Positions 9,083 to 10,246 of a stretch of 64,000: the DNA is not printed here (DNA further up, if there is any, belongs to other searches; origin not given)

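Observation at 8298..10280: Conserved rpsO-pnp operon interrupted by an inserted NYN-domain nuclease gene and a GC-rich LpxC-like gene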

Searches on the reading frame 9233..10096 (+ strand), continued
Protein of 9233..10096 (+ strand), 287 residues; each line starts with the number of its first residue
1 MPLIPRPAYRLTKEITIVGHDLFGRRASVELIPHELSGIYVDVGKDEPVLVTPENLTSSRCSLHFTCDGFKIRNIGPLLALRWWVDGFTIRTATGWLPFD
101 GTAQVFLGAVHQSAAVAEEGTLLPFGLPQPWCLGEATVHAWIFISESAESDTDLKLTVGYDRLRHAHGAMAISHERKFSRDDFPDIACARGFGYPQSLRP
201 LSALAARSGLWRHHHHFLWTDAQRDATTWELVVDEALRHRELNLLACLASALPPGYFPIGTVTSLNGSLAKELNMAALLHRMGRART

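Call 38: fold_search(model_id=the predicted structure, library=pdb)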
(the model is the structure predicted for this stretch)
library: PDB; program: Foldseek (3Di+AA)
matches with E <= 10: 292; with E <= 0.001: 54
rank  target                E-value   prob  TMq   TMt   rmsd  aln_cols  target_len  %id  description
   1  7k99_C                2.9e-15  1.00  0.70  0.68   5.2       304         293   16  Crystal Structure of P. aeruginosa LpxC with N-Hydroxyformamide inhibitor 19 (released 2020-11-25)
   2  7phj                  4.9e-15  1.00  0.70  0.68   4.8       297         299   18  LpxC Inhibitors With Fluoroproline As A Novel Zinc-Binding Group Can Serve As A Novel Class of Antibiotic With Activity  (released 2022-09-07)
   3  3nzk_A                1.1e-14  1.00  0.73  0.70   4.7       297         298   18  Structure of LpxC from Yersinia enterocolitica Complexed with CHIR090 Inhibitor (released 2011-01-05)
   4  4mqy                  1.1e-14  1.00  0.70  0.67   4.8       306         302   17  Crystal Structure of the Escherichia coli LpxC/LPC-138 complex (released 2013-10-23)
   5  4j3d_A                2.7e-14  1.00  0.72  0.72   4.5       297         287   18  Pseudomonas aeruginosa LpxC in complex with a hydroxamate inhibitor (released 2013-04-03)
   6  2jt2_MODEL_1_A        2.9e-14  1.00  0.74  0.79   4.7       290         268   13  Solution Structure of the Aquifex aeolicus LpxC- CHIR-090 complex (released 2007-12-04)
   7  7ci4_B                2.9e-14  1.00  0.73  0.71   4.6       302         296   17  Crystal structure of P.aeruginosa LpxC in complex with inhibitor (released 2020-12-02)
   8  3nzk_B                2.9e-14  1.00  0.71  0.69   4.9       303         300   18  Structure of LpxC from Yersinia enterocolitica Complexed with CHIR090 Inhibitor (released 2011-01-05)
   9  4oze_B                3.2e-14  1.00  0.73  0.78   4.8       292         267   13  A.aolicus LpxC in complex with native product (released 2014-08-13)
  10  7k99_A                3.6e-14  1.00  0.73  0.70   4.6       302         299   17  Crystal Structure of P. aeruginosa LpxC with N-Hydroxyformamide inhibitor 19 (released 2020-11-25)
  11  4fw3_A                4.1e-14  1.00  0.74  0.71   4.7       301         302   18  Crystal Structure of the LpxC in complex with N-[(2S)-3-AMINO-1-(HYDROXYAMINO)-1-OXOPROPAN-2-YL]-4-(4-PHENYLBUTA-1,3-D (released 2013-05-15)
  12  4j3d_B                4.1e-14  1.00  0.69  0.70   4.8       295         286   18  Pseudomonas aeruginosa LpxC in complex with a hydroxamate inhibitor (released 2013-04-03)
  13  6mae                  4.3e-14  1.00  0.73  0.70   4.7       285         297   17  CHAIN A. UDP-3-O-[3-hydroxymyristoyl] N-acetylglucosamine deacetylase PA-LPXC Complexed with (R)-3-((S)-3-(4-(cyclopropy (released 2019-01-23)
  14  4oze_A                4.6e-14  1.00  0.73  0.78   4.8       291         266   14  A.aolicus LpxC in complex with native product (released 2014-08-13)
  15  4fw3_B                4.6e-14  1.00  0.74  0.71   4.8       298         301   18  Crystal Structure of the LpxC in complex with N-[(2S)-3-AMINO-1-(HYDROXYAMINO)-1-OXOPROPAN-2-YL]-4-(4-PHENYLBUTA-1,3-D (released 2013-05-15)
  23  1p42_A                8.3e-14  1.00  0.73  0.78   4.9       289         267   14  Crystal structure of Aquifex aeolicus LpxC Deacetylase (Zinc-Inhibited Form) (released 2003-06-10)
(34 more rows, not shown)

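Call 39: find_encoding_contigs(protein=P0185, flank=6000, max_places=3)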
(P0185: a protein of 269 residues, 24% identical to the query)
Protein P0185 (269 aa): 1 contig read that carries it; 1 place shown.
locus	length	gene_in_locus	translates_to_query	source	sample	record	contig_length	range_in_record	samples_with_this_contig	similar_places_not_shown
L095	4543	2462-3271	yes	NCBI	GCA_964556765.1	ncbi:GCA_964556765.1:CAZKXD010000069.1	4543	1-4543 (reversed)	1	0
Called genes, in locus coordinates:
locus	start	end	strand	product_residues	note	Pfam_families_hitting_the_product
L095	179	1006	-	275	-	PF02578:Cu-oxidase_4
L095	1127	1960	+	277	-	-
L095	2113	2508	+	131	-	-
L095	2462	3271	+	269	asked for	-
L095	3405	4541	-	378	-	?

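Call 40: find_encoding_contigs(protein=P0162, flank=6000, max_places=3)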
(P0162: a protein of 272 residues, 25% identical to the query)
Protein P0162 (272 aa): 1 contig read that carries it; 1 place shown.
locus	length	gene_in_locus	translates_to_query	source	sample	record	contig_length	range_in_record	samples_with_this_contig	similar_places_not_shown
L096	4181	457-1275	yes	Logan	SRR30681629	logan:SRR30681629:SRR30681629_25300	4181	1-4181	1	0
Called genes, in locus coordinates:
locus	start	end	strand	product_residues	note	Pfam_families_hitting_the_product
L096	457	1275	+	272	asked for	PF03331:LpxC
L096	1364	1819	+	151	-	PF17886:ArsA_HSP20 (faint), PF00011:HSP20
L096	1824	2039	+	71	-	PF11213:DUF3006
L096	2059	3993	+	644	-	PF12229:PG_binding_4, PF04294:VanW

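Call 41: find_encoding_contigs(protein=P0186, flank=6000, max_places=3)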
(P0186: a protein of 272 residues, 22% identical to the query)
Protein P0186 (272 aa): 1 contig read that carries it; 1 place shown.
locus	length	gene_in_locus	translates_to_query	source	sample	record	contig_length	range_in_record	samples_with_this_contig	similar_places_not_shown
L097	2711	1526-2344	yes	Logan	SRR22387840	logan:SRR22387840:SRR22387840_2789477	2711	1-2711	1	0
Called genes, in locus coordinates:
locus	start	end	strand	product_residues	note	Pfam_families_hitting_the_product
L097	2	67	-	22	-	?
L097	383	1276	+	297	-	PF02353:CMAS, PF01209:Ubie_methyltran (weak), PF13489:Methyltransf_23, PF01728:FtsJ, PF13847:Methyltransf_31, PF08241:Methyltransf_11, PF08242:Methyltransf_12, PF13649:Methyltransf_25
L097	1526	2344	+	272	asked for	PF03331:LpxC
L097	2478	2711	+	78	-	?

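Call 72: find_related_loci(query=A5, collection=metagenome_contigs, flank=5000)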
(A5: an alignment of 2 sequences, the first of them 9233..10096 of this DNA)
Query A5 (287 aa) in metagenome_contigs; peptide patterns used: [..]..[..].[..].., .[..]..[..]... (x = any residue, [..] = any of these).
306 stretches matched a pattern, but none encodes a relative of the query by tblastn (E <= 1e-3).

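Call 75: find_related_loci(query=P0126, collection=metagenome_contigs, flank=6000)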
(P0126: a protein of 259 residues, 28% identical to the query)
Query P0126 (259 aa) in metagenome_contigs; peptide patterns used: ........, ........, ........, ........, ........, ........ (x = any residue, [..] = any of these).
88 stretches matched a pattern; 1 encode a relative of the query (tblastn E <= 1e-3); 1 distinct loci.
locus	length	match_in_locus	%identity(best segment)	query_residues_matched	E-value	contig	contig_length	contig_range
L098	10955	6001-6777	100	1-259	1e-179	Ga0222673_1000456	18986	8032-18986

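Call 77: search_protein_families(library=pfam, proteins=[L098:1466-1981:+, L098:1802-2248:-, L098:2382-4394:+, L098:4477-4893:-, L098:5185-5910:-, L098:6837-9014:-, L098:9066-10253:+, L095:1127-1960:+, L095:2113-2508:+, L095:3405-4541:-], max_evalue=0.001)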
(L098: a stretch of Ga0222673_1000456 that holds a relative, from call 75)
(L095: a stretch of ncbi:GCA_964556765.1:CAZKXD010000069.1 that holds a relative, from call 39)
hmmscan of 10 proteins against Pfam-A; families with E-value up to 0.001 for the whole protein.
L098:1466-1981:+ (171 aa): 0 families

L098:1802-2248:- (148 aa): 1 family
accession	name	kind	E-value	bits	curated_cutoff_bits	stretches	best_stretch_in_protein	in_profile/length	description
PF01668.23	SmpB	-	6.6e-50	169.2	27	1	5-146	2-142/143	SmpB protein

L098:2382-4394:+ (670 aa): 8 families
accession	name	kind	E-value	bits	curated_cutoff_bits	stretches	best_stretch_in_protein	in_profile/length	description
PF01434.24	Peptidase_M41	-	8e-65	218.7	29.9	1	449-635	2-190/191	Peptidase family M41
PF00004.35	AAA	-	6.2e-44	150.1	21.2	1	235-367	1-130/131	ATPase family associated with various cellular activities (AAA)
PF17862.7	AAA_lid_3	-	1.7e-13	50.3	27.2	1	390-428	1-39/45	AAA+ lid domain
PF06480.20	FtsH_ext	-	2e-05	25.2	25.5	1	42-122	3-78/103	FtsH Extracellular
PF06068.19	TIP49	-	6.6e-05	22.7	23.8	1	201-269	26-89/347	TIP49 P-loop domain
PF05496.18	RuvB_N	-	0.00057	20.1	27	0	198-303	6-96/159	Holliday junction DNA helicase RuvB P-loop domain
PF07728.20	AAA_5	-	0.00091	19.7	22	0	234-355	1-136/139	AAA domain (dynein-related subfamily)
PF23902.1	AAA_lid_PRS2_C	-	0.00097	19.7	34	0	372-440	2-71/73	PRS2 AAA+ lid C-terminal domain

L098:4477-4893:- (138 aa): 0 families

L098:5185-5910:- (241 aa): 3 families
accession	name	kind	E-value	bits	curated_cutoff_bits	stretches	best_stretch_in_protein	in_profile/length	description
PF00175.26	NAD_binding_1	-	2.1e-09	38.4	22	1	130-222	2-108/109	Oxidoreductase NAD-binding domain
PF00970.30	FAD_binding_6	-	1.4e-05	25.8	21.1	1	23-119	3-98/99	Oxidoreductase FAD-binding domain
PF08030.17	NAD_binding_6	-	5.7e-05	23.7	22.2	1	127-198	4-85/156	Ferric reductase NAD binding domain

L098:6837-9014:- (725 aa): 7 families
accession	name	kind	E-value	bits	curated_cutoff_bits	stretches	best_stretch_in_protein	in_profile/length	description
PF00270.35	DEAD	-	2.8e-21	76.4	26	1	273-461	1-164/167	DEAD/DEAH box helicase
PF17191.10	RecG_wedge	-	3.1e-18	66.3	23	1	18-137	13-131/162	RecG wedge domain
PF00271.37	Helicase_C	-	3.9e-18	66.2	23.5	1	506-618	13-108/110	Helicase conserved C-terminal domain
PF04851.21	ResIII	-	3.9e-12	46.8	22.5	1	270-456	2-162/164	Type III restriction enzyme, res subunit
PF19833.4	RecG_dom3_C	-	9.2e-09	35.7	26.8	1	648-706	3-63/87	ATP-dependent DNA helicase RecG, domain 3, C-terminal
PF01336.31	tRNA_anti-codon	-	1.1e-07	32.1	27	1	71-134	11-75/75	OB-fold nucleic acid binding domain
PF22590.2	Cas3-like_C_2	-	0.00027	21.6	27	0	536-619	17-104/106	CRISPR-associated nuclease/helicase Cas3, C-terminal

L098:9066-10253:+ (395 aa): 5 families
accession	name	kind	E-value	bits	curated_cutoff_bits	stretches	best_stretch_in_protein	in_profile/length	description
PF00390.24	malic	-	5.1e-29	101.8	23.1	1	33-165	2-182/182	Malic enzyme, N-terminal domain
PF03949.21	Malic_M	-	7.2e-25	88.2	23.5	1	179-380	3-239/258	Malic enzyme, NAD binding domain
PF00899.27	ThiF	-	1.7e-05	24.5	28.1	1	196-233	15-52/238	ThiF family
PF01494.25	FAD_binding_3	-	2.4e-05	24.2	22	1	202-243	2-43/349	FAD binding domain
PF00208.27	ELFV_dehydrog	-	0.00051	20.3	23.4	1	180-247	10-75/241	Glutamate/Leucine/Phenylalanine/Valine dehydrogenase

L095:1127-1960:+ (277 aa): 0 families

L095:2113-2508:+ (131 aa): 0 families

L095:3405-4541:- (378 aa): 1 family
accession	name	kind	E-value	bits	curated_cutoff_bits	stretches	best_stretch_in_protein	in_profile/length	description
PF00474.23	SSF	-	1.1e-21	77.7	22.8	1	7-330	49-405/406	Sodium:solute symporter family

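Call 83: list_cluster_members(proteins=[P0134, P0135, P0137, P0138, P0140, P0141, P0142, P0143, P0144, P0145])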
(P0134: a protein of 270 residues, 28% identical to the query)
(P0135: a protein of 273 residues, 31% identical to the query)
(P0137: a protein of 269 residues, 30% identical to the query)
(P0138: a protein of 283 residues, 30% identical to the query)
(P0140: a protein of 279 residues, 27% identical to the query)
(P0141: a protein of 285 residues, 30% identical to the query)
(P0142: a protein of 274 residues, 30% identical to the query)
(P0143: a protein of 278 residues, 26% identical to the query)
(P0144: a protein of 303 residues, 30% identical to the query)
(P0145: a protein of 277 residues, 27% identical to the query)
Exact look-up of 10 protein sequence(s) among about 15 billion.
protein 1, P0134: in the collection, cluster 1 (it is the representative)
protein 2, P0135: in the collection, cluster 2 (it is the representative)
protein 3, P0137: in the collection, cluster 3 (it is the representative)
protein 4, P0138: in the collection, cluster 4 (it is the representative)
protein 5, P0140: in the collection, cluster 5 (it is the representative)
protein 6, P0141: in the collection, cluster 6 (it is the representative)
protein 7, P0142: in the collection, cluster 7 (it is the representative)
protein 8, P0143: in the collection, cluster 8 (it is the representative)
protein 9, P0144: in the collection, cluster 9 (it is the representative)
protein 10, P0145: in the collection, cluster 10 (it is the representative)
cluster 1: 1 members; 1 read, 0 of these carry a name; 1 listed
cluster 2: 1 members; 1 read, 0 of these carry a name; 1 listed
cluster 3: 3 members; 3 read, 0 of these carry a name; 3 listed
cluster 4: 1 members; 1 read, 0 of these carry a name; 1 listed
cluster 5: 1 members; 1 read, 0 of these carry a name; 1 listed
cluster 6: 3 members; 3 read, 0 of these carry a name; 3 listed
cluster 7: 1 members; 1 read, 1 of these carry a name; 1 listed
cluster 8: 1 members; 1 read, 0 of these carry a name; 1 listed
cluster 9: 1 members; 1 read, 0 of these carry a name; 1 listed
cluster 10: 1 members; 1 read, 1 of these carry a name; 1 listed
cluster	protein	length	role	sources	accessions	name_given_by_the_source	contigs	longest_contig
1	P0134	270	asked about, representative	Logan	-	-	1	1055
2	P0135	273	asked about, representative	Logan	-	-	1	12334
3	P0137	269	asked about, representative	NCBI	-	-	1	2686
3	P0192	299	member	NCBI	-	-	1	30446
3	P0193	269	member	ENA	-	-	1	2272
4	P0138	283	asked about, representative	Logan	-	-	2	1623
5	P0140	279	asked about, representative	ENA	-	-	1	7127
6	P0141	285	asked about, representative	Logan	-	-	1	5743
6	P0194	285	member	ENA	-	-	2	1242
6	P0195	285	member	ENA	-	-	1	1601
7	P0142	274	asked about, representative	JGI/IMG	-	UDP-3-O-acyl-N-acetylglucosamine deacetylase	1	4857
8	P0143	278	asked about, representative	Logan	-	-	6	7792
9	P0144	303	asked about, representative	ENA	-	-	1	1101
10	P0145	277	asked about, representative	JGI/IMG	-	UDP-3-O-acyl-N-acetylglucosamine deacetylase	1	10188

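Call 87: search_protein_families(library=phrogs, proteins=[window:9233-10096:+, P0122], max_evalue=0.001)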
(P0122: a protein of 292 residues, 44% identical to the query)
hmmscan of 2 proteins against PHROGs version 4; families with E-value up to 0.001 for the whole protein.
window:9233-10096:+ (287 aa): 0 families

P0122 (292 aa): 0 families
